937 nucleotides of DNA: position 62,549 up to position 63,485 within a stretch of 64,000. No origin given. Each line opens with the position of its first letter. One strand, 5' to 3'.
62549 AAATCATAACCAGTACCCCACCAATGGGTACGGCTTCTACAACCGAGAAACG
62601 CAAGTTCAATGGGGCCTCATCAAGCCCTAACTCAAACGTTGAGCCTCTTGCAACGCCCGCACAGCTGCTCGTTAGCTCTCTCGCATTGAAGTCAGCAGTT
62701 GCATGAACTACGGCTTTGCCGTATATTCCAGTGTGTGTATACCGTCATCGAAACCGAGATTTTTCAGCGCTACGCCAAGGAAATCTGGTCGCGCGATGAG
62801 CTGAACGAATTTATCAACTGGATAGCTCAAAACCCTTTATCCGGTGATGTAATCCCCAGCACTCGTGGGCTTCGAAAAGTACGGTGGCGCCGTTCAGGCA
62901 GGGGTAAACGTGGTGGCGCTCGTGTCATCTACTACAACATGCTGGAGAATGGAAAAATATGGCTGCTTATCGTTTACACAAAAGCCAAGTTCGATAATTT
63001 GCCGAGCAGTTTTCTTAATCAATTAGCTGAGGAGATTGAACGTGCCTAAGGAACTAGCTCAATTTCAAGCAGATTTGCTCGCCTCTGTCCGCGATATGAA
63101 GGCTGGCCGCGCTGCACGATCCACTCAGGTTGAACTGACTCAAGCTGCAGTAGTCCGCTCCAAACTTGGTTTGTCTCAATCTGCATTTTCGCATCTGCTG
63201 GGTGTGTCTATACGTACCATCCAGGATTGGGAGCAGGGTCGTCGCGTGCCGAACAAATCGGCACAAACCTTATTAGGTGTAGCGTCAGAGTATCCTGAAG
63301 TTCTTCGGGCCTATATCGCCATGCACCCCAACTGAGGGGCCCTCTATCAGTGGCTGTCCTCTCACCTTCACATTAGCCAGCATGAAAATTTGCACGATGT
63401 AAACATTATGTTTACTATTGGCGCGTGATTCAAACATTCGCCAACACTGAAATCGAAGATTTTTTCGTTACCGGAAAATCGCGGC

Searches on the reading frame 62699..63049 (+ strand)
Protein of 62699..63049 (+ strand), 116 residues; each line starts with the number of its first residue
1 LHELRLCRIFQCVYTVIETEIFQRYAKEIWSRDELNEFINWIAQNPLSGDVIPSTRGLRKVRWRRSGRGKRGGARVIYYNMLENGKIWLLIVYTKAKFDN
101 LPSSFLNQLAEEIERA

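Call 6: search_protein_families(library=pfam, proteins=[window:62699-63049:+], max_evalue=1)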
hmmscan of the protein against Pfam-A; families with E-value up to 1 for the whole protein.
window:62699-63049:+ (116 aa): 3 families
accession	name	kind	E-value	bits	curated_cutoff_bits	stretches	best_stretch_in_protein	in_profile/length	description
PF06296.18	RelE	-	0.0002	22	27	1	16-103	3-87/120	RelE toxin of RelE / RelB toxin-antitoxin system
PF08970.15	Sda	-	0.15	12.3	22.6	0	89-115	9-35/45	Sporulation inhibitor A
PF07882.17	Fucose_iso_N2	-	0.16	12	22.3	1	15-48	33-66/180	L-fucose isomerase, second N-terminal domain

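Call 39: find_homologous_proteins(query=window:62735-63049:+, max_evalue=0.00001)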
Query window:62735-63049:+ (104 aa): 2548 proteins with E <= 0.00001 among 2560 candidates; the best 120 are listed.
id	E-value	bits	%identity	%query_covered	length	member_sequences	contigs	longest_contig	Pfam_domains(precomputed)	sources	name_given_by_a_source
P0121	1.8e-63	229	100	100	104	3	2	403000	-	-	-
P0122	1.4e-48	181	78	100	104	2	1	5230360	-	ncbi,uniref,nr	ncbi:transcriptional regulator [Glaciimonas sp. PAMC28666]|uniref:transcriptional regulator n=1 Tax=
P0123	2.6e-47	177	77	100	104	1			-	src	-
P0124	1.7e-46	174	77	100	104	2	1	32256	-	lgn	-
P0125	2.4e-46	174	75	100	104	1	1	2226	-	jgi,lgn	jgi:hypothetical protein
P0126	3.0e-46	174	73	100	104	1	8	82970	-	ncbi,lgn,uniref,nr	ncbi:transcriptional regulator [Burkholderia cepacia]|uniref:Transcriptional regulator n=1 Tax=Burkh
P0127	3.1e-46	173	74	100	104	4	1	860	-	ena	-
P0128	3.5e-46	173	76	97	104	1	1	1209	-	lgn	-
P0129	3.8e-46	173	77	99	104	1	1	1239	-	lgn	-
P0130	4.9e-46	173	74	99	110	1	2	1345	-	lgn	-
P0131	5.3e-46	173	73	100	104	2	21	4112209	-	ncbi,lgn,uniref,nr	ncbi:Toxin HigB-2 [Burkholderia pseudomallei]|uniref:transcriptional regulator n=1 Tax=Burkholderia 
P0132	8.8e-46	172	72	100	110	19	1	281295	-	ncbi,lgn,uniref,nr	ncbi:transcriptional regulator [Burkholderia sp. Bp9031]|uniref:transcriptional regulator n=1 Tax=Bu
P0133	1.3e-45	171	74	100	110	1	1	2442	-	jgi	jgi:hypothetical protein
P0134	2.1e-45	171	75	99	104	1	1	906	-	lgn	-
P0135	2.5e-45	171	73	100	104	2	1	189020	-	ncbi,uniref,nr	ncbi:transcriptional regulator [Burkholderia stagnalis]|uniref:transcriptional regulator n=1 Tax=Bur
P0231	9.3e-42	159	70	100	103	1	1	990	PF06296.19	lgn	-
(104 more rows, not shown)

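Call 40: find_encoding_contigs(protein=P0121, flank=10000, max_places=4)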
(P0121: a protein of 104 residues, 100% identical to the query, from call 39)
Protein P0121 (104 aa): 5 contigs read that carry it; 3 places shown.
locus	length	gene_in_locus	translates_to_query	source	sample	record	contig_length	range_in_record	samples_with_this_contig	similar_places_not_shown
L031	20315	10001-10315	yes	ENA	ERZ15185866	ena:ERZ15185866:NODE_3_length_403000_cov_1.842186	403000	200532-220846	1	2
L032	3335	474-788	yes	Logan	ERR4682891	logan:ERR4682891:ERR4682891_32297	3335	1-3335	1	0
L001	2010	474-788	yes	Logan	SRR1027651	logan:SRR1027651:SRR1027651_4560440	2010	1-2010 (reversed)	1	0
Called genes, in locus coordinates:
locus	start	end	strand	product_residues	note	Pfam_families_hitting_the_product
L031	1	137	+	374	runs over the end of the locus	PF13433:Peripla_BP_5, PF13458:Peripla_BP_6, PF01094:ANF_receptor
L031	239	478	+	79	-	-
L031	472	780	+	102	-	PF02452:PemK_toxin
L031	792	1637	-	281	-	PF00106:adh_short, PF08659:KR, PF08643:DUF1776 (faint), PF13460:NAD_binding_10 (weak), PF13561:adh_short_C2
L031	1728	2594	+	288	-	PF01135:PCMT (weak), PF05175:MTS (weak), PF06325:PrmA, PF13847:Methyltransf_31, PF08241:Methyltransf_11 (weak), PF08242:Methyltransf_12 (weak), PF13649:Methyltransf_25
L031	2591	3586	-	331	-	PF08240:ADH_N, PF00107:ADH_zinc_N, PF13602:ADH_zinc_N_2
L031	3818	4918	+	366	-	PF01264:Chorismate_synt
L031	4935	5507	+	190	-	PF05685:Uma2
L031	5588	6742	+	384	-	PF01306:LacY_symp (weak), PF03825:Nuc_H_symport, PF07690:MFS_1, PF12832:MFS_1_like, PF07690:MFS_1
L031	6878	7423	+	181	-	PF00440:TetR_N (weak), PF08359:TetR_C_4 (weak), PF17932:TetR_C_24 (weak), PF13977:TetR_C_6 (weak), PF16925:TetR_C_13, PF17938:TetR_C_29 (weak), PF21597:TetR_C_43 (faint)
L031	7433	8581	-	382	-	PF13091:PLDc_2, PF00614:PLDc (weak), PF13091:PLDc_2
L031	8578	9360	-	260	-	PF03372:Exo_endo_phos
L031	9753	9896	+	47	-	-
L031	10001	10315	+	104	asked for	-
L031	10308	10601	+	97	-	PF15731:MqsA_antitoxin (weak), PF13560:HTH_31 (weak), PF01381:HTH_3 (weak)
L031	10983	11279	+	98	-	PF01381:HTH_3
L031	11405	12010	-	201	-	PF06080:DUF938, PF08241:Methyltransf_11 (weak), PF13649:Methyltransf_25 (weak)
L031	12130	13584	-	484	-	PF02696:SelO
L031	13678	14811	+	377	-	PF04339:FemAB_like, PF13480:Acetyltransf_6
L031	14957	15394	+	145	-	PF01641:SelR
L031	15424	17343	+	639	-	PF00672:HAMP, PF01590:GAF, PF13185:GAF_2, PF13492:GAF_3, PF13487:HD_5, PF01966:HD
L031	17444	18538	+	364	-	PF04055:Radical_SAM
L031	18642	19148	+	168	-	-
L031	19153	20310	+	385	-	PF04982:TM_HPP, PF00571:CBS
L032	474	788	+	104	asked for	-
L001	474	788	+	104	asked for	-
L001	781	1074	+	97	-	PF15731:MqsA_antitoxin (weak), PF13560:HTH_31 (weak), PF01381:HTH_3 (weak)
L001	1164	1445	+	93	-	PF05015:HigB-like_toxin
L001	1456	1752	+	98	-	PF01381:HTH_3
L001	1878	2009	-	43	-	?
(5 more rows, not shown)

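Call 46: find_encoding_contigs(protein=P0124, flank=6000, max_places=3)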
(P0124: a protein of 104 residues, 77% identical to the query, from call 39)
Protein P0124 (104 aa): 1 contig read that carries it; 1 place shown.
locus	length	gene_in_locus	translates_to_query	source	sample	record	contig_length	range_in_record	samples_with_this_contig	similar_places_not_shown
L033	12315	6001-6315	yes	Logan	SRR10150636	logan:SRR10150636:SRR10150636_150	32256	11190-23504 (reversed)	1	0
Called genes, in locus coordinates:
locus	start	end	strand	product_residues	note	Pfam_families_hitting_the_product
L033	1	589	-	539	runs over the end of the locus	-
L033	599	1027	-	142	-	-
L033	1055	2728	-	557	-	-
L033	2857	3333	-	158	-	PF18788:DarA_N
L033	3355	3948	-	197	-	-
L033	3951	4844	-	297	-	-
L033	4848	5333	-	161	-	-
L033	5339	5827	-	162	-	-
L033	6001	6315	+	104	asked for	-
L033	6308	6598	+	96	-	PF15731:MqsA_antitoxin, PF01381:HTH_3, PF13560:HTH_31 (weak)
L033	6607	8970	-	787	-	-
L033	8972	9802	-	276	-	-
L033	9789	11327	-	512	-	-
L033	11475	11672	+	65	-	PF09957:VapB_antitoxin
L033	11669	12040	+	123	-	PF01850:PIN (weak)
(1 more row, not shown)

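Call 47: find_encoding_contigs(protein=P0122, flank=6000, max_places=3)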
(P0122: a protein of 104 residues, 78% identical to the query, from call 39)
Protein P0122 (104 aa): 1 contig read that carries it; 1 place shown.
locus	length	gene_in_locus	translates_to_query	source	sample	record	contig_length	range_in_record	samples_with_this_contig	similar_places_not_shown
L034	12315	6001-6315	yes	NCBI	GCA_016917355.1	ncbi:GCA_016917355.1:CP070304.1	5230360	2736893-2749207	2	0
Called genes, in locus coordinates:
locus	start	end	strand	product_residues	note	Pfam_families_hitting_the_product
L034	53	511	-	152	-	-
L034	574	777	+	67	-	-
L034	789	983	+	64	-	-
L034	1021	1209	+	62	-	-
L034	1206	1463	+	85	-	PF04606:Ogr_Delta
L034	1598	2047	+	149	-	-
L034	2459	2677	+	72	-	-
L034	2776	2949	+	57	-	-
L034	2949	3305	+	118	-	-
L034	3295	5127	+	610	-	PF05840:Phage_GPA, PF23343:REP_ORF2-G2P (weak)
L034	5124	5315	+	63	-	-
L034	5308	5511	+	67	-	-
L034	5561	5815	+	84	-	PF05930:Phage_AlpA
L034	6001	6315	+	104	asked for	-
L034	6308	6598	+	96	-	PF15731:MqsA_antitoxin, PF13560:HTH_31 (weak), PF01381:HTH_3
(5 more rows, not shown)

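Call 48: find_related_loci(query=window:62735-63049:+, collection=metagenome_contigs, flank=6000)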
Query window:62735-63049:+ (104 aa) in metagenome_contigs; peptide patterns used: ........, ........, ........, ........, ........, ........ (x = any residue, [..] = any of these).
528 stretches matched a pattern; 177 encode a relative of the query (tblastn E <= 1e-3); the best 80 are kept; 80 distinct loci.
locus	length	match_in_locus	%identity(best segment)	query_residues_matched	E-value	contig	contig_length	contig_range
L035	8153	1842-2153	78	1-104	7e-52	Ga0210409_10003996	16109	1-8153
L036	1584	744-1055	74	1-104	3e-52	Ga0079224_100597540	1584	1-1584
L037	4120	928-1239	73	1-104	2e-49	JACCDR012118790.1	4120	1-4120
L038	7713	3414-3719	75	1-102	7e-49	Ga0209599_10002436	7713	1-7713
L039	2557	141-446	75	1-102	5e-48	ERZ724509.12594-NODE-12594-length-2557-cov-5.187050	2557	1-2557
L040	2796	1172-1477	75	1-102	6e-48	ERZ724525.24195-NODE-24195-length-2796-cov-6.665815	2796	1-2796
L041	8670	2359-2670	68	1-104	1e-47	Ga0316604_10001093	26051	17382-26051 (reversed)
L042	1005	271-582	71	1-104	1e-50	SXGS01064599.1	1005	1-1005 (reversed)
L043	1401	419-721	70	1-101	6e-49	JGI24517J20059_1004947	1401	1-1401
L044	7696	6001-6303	73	1-101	5e-47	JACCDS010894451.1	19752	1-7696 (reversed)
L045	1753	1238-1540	69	1-101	4e-48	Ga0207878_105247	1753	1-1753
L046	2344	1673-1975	71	1-101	3e-47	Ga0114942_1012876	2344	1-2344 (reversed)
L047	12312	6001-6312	68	1-104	4e-47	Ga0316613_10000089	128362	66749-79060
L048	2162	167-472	71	1-102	1e-46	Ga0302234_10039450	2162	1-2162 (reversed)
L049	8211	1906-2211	70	1-102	3e-46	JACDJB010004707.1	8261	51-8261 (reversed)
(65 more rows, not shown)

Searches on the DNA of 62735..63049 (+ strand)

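Call 61: search_rna_families(source=L031, start=9000, end=12000, threshold=evalue, max_evalue=1)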
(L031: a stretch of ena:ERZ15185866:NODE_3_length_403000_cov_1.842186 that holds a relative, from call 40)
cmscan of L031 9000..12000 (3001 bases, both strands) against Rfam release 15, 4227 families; matches with E-value up to 1: 4.
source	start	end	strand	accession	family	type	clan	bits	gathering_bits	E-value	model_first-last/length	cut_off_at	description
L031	9472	9551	-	RF03992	mir-6302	Gene; miRNA;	-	26.6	90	0.01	1-79/79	no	mir-6302 microRNA precursor family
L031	9470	9553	+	RF03261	mir-1759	Gene; miRNA;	-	23.2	58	0.31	1-75/75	no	mir-1759 microRNA precursor family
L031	9463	9557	-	RF00911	mir-672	Gene; miRNA;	-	20.7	97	0.79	1-81/81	no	mir-672 microRNA precursor family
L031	9476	9547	-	RF02022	mir-1275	Gene; miRNA;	-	20.2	71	0.86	1-78/78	no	mir-1275 microRNA precursor family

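Call 65: search_dna_similar(query=L031:9590-11430:+, collection=plasmids, mode=distant, max_rows=12)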
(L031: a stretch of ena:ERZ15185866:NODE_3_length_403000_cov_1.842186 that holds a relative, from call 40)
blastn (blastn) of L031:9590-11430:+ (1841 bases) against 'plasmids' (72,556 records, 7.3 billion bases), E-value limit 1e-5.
Records with a match: 13; places in all: 14; records where one place covers at least 80% of the query: 0.
Best place of each record, by identity: 60-80% 13.
By first word of the organism name: Burkholderia 4; Azotobacter 4; Moraxella 3; Pseudomonas 2.
By predicted mobility (MOB-suite, as given by PLSDB): non-mobilizable 6; conjugative 4; mobilizable 3.
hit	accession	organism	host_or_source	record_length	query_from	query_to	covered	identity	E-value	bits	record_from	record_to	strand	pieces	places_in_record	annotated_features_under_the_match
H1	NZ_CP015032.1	Burkholderia cenocepacia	Homo sapiens,nasal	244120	413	922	28%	69.9%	1e-52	215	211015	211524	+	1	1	hypothetical protein | helix-turn-helix domain-containing protein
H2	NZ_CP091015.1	Burkholderia cenocepacia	-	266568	413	922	28%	69.7%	6e-51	211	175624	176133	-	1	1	hypothetical protein | helix-turn-helix domain-containing protein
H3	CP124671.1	Pseudomonas aeruginosa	Homo sapiens,other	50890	418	921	27%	65.3%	2e-18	103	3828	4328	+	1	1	transcriptional regulator | helix-turn-helix domain-containing protein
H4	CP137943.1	Pseudomonas aeruginosa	Homo sapiens,sputum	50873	418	921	27%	65.3%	2e-18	103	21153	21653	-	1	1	transcriptional regulator | helix-turn-helix domain-containing protein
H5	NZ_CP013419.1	Burkholderia savannae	soil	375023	468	922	25%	66.2%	2e-25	126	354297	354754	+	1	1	hypothetical protein | helix-turn-helix domain-containing protein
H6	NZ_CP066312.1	Azotobacter chroococcum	single,soil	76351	413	851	24%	65.1%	8e-18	101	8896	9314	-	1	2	none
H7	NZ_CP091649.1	Burkholderia aenigmatica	-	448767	413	791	21%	74.0%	7e-56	227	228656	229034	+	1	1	hypothetical protein | helix-turn-helix domain-containing protein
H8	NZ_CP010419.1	Azotobacter chroococcum NCIMB 8003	cell culture,soil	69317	610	921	17%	65.5%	4e-8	69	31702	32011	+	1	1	helix-turn-helix domain-containing protein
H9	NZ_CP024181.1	Moraxella osloensis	Homo sapiens,single cell,skin swab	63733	510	615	6%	74.5%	2e-7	67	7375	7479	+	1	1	type II toxin-antitoxin system RelE/ParE family toxin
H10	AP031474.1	Moraxella osloensis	Homo sapiens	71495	510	615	6%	74.5%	2e-7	67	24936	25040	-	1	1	type II toxin-antitoxin system RelE/ParE family toxin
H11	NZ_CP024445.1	Moraxella osloensis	Homo sapiens,single cell,skin swab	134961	510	615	6%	73.6%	2e-6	63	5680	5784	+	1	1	type II toxin-antitoxin system RelE/ParE family toxin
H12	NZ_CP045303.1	Azotobacter salinestris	cell culture,soil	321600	1297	1382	5%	76.7%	2e-7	66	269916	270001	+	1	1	none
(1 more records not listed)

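Call 83: search_with_rna_model(model_id=R1, source=L031, start=9300, end=11700, filters=off, max_evalue=10, show_alignments=3)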
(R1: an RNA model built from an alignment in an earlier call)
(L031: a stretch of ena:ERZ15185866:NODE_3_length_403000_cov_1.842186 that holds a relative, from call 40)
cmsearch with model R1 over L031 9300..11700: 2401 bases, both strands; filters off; matches with E-value up to 10: 11.
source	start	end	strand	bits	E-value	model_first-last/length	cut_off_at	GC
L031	10705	10739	+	8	0.69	1-68/68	no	0.43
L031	11498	11540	+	6.1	2.1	13-55/68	no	0.77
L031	10886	10919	-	6.1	2.1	1-68/68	no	0.5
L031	9870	9910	+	5.7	2.7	1-68/68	no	0.51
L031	9536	9558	-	5.4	3.3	1-68/68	no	0.7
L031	9891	9910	-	5.2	3.7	1-68/68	no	0.5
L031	9466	9486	-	5.2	3.8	1-68/68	no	0.67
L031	10840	10855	+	4.6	5.5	1-68/68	no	0.56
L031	10840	10855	-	4.4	6.1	1-68/68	no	0.56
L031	9369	9390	-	3.8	8.7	1-68/68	no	0.55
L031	9466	9486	+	3.6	9.8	1-68/68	no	0.67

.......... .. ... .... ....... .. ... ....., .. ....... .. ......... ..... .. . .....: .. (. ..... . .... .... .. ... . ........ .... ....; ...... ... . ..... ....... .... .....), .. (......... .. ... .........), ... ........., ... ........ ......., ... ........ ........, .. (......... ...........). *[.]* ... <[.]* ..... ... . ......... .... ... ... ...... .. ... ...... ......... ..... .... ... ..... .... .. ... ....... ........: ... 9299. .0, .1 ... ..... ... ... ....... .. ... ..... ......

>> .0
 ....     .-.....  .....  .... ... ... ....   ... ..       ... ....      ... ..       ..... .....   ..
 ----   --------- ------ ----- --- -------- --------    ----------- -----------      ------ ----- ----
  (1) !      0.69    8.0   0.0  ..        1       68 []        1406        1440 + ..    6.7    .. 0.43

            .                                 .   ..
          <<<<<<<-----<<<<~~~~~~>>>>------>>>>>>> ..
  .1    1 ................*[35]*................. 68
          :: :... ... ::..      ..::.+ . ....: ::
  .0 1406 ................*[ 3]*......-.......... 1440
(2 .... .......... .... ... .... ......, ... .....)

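Call 85: search_with_rna_model(model_id=R2, source=L031, start=9300, end=11700, filters=off, max_evalue=10)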
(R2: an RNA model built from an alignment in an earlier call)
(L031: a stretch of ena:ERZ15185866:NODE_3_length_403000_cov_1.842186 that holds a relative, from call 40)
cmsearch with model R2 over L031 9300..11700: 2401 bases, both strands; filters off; matches with E-value up to 10: 12.
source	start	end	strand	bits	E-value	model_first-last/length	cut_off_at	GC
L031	9466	9558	-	11.4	0.061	1-69/69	no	0.57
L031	11522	11578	+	8.2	0.52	1-69/69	no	0.72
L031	9859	9910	+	7.7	0.74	1-69/69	no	0.5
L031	11654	11687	+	7.5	0.83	1-69/69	no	0.74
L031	10886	10919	-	7.4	0.87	1-69/69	no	0.5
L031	10705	10739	+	5.9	2.4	1-69/69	no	0.43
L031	11481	11505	+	5.1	4.1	1-69/69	no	0.8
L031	11274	11399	-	4.9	4.7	1-69/69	no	0.5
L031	10840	10880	+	4.8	4.9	1-69/69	no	0.56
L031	9829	9848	-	4.5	6.2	1-69/69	no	0.65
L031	10301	10329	-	4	8.9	1-69/69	no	0.41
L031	9891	9910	-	3.8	9.6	1-69/69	no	0.5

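Call 91: search_with_rna_model(model_id=R2, sources=[L033, L034, L035, L036, L037, L038, L039, L040, L041, L042, L043, L044, L045, L046, L047, L048, L049, L050, L051, L052, L053, L054, L055, L056, L057, L058, L059, L060, L061, L062, L063, L064, L065, L066, L067, L068, L069, L070, L071, L072, L073, L074, L075, L076, L077, L078, L079, L080, L081, L082, L083, L084, L085, L086, L087, L088, L089, L090, L091, L092, L093, L094, L095, L096, L097, L098, L099, L100, L101, L102, L103, L104, L105, L106, L107, L108, L109, L110, L111, L112, L113, L114], max_evalue=0.1)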
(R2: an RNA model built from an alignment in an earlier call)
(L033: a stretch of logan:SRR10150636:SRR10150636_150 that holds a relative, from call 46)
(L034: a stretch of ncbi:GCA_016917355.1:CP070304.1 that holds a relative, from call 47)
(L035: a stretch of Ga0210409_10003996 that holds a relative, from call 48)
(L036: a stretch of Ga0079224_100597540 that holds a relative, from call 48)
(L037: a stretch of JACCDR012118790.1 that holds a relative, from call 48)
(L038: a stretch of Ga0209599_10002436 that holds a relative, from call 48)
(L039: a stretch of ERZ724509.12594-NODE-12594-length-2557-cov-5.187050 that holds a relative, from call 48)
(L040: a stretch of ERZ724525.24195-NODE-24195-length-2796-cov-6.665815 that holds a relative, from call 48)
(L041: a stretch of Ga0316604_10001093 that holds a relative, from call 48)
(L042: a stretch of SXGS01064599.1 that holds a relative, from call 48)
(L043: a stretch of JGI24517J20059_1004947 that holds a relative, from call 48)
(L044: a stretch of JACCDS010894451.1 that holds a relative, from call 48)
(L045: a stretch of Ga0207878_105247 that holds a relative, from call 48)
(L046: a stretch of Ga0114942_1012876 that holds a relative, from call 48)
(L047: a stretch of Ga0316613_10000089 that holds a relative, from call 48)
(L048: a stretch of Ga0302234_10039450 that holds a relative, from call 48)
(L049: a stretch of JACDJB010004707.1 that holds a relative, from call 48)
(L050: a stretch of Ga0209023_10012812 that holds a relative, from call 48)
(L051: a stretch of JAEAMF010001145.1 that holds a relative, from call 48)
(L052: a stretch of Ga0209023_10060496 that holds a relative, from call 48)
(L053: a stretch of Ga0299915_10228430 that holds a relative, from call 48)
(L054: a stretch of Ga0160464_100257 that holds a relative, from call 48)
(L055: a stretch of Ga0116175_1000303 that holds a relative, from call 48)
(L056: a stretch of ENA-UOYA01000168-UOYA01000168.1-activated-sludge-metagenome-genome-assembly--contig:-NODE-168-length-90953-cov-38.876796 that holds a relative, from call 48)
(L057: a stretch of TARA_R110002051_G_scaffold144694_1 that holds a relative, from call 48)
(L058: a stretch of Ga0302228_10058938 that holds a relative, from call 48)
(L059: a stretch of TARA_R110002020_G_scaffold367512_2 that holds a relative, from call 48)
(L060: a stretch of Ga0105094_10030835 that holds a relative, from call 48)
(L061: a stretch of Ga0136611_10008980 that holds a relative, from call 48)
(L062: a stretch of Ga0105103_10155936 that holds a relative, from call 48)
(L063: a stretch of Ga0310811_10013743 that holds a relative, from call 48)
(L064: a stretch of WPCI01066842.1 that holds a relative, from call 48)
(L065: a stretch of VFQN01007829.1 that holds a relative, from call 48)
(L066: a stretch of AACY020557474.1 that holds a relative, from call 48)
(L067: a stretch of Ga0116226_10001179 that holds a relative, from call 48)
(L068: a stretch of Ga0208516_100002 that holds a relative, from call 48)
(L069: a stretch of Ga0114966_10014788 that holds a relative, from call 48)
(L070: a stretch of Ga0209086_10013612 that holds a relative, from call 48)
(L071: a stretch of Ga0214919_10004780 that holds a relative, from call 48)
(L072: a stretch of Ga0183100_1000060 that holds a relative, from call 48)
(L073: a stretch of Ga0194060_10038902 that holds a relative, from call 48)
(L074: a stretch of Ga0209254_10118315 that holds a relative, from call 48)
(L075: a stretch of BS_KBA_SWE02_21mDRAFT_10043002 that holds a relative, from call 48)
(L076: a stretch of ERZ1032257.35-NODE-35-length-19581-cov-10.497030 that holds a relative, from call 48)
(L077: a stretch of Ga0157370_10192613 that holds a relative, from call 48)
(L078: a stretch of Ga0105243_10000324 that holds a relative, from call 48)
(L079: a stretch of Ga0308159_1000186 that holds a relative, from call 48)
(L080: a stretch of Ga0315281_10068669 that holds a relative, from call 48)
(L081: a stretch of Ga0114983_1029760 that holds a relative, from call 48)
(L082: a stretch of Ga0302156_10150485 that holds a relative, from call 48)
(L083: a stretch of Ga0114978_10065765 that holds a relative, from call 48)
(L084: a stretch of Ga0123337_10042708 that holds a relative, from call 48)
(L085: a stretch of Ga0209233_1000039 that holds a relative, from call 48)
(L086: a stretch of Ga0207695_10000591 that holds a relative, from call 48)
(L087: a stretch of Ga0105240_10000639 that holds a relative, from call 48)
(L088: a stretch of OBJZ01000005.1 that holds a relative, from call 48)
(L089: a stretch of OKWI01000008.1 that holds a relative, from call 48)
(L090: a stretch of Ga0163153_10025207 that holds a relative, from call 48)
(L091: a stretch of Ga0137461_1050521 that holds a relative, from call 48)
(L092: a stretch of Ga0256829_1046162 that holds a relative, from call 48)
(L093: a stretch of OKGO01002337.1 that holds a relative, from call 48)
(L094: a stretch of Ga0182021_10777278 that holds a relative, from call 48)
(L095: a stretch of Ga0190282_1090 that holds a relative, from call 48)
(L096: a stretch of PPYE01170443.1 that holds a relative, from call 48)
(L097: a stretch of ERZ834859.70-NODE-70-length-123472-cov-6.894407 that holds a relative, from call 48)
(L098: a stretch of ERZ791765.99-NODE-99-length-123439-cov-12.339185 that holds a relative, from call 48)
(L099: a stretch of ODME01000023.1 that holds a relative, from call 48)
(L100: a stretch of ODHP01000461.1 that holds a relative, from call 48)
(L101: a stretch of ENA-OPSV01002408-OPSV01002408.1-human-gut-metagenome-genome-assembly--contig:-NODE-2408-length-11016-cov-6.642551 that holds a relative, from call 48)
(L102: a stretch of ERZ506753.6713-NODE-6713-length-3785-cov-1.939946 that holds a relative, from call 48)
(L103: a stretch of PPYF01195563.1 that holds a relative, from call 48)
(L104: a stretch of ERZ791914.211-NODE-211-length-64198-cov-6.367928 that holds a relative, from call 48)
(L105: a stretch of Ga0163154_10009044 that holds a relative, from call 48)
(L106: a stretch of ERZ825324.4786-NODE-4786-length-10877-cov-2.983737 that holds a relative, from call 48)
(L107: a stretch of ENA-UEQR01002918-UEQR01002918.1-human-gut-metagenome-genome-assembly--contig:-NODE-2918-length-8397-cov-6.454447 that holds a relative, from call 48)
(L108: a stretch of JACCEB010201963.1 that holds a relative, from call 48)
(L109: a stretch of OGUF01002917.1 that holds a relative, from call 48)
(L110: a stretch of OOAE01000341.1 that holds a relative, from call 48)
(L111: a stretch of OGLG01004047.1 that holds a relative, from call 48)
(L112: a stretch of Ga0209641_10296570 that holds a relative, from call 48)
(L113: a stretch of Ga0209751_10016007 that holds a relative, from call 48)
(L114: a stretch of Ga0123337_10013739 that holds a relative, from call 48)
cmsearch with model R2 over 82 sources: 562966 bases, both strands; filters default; matches with E-value up to 0.1: 0.
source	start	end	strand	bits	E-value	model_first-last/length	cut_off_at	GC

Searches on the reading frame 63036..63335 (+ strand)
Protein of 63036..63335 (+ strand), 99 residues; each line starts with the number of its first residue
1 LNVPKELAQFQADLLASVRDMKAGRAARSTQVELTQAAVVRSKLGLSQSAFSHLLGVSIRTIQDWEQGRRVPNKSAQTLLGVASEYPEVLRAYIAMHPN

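Call 6: search_protein_families(library=pfam, proteins=[window:63036-63335:+], max_evalue=1)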
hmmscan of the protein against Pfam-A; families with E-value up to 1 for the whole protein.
window:63036-63335:+ (99 aa): 11 families
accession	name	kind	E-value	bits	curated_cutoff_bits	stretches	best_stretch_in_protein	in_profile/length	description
PF01381.28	HTH_3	-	5.3e-07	30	23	1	42-73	6-37/55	Helix-turn-helix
PF13560.12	HTH_31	-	2.1e-06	28.4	27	1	40-91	9-61/64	Helix-turn-helix domain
PF15731.11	MqsA_antitoxin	-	9.3e-06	26.2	30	1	26-91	63-128/131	Antitoxin component of bacterial toxin-antitoxin system, MqsA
PF12844.13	HTH_19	-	0.00019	21.7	30.2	1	40-79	7-44/64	Helix-turn-helix domain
PF20432.4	Xre-like-HTH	-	0.0012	19.5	25.8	1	42-66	20-43/63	Antitoxin Xre-like helix-turn-helix domain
PF00376.29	MerR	-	0.012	15.8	28.2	1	51-67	5-21/38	MerR family regulatory protein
PF23236.1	WH2_Lhr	-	0.023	15.7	27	1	8-46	54-92/105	Large helicase-related protein, winged-helix domain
PF25591.1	LRV_2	-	0.029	14.8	27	1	72-99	10-36/61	Leucine Rich Repeat Variant domain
PF13518.12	HTH_28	-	0.052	14.1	25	1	45-68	12-35/52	Helix-turn-helix domain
PF22495.2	HTH_92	-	0.12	12.1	27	1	40-73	3-36/45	RsaL-like HTH domain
PF13411.12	MerR_1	-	0.13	12.8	21.6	1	49-67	4-22/69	MerR HTH family regulatory protein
